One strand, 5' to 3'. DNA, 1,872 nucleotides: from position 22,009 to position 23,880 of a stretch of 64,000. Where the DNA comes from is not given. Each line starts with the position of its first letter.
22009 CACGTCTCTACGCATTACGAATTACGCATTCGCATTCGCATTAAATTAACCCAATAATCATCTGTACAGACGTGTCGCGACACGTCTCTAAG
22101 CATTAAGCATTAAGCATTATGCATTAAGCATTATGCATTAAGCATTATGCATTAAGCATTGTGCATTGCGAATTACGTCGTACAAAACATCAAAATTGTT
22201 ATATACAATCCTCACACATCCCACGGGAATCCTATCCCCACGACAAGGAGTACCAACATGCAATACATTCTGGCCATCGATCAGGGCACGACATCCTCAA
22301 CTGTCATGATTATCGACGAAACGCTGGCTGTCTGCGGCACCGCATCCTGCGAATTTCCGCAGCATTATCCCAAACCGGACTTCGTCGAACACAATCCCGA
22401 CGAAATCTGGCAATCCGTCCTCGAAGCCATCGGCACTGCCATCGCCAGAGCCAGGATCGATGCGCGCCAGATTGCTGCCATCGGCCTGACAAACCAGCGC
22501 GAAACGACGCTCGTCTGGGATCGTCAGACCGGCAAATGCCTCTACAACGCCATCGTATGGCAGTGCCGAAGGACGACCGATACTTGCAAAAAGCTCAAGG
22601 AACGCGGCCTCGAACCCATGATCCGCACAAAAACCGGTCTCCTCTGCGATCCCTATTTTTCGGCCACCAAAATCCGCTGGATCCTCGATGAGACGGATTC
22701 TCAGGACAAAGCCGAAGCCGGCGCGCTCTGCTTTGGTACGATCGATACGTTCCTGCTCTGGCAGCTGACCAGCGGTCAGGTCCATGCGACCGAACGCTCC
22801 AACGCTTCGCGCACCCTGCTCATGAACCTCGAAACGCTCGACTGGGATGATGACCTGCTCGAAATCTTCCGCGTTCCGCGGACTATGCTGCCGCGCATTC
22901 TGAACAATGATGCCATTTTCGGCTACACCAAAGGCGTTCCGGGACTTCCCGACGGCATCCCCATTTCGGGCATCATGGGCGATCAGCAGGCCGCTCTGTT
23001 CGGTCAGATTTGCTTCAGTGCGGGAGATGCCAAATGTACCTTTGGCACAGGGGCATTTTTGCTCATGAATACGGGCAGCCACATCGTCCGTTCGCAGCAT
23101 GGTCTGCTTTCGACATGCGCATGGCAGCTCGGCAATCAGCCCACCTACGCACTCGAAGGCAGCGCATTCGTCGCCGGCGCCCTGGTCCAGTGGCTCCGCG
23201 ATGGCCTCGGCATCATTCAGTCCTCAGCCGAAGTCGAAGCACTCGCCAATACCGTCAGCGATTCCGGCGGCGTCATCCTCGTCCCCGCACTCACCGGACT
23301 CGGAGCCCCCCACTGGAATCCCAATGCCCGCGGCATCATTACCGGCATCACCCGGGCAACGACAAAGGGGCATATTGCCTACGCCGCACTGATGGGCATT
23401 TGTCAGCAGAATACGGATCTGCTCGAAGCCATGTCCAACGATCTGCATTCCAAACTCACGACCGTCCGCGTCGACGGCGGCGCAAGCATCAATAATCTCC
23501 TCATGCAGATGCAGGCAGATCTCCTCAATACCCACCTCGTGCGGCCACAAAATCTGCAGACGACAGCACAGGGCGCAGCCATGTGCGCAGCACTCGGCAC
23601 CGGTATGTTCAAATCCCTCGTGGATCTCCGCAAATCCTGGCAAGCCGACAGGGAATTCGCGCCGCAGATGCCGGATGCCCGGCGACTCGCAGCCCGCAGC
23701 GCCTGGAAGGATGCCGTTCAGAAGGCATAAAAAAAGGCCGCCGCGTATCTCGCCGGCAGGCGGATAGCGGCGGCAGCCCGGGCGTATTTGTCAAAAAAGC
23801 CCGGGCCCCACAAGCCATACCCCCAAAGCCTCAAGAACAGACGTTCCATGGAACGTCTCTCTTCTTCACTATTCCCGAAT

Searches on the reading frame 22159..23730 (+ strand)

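Call 73: search_protein_families(library=pfam, proteins=[window:22159-23730:+], max_evalue=0.0001)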
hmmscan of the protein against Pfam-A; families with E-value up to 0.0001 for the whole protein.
window:22159-23730:+ (523 aa): 2 families
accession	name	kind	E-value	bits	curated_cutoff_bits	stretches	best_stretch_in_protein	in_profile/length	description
PF00370.27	FGGY_N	-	1.8e-73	247.6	28.8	1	36-282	1-245/245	FGGY family of carbohydrate kinases, N-terminal domain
PF02782.22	FGGY_C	-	2.5e-39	135.6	27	1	291-479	1-196/198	FGGY family of carbohydrate kinases, C-terminal domain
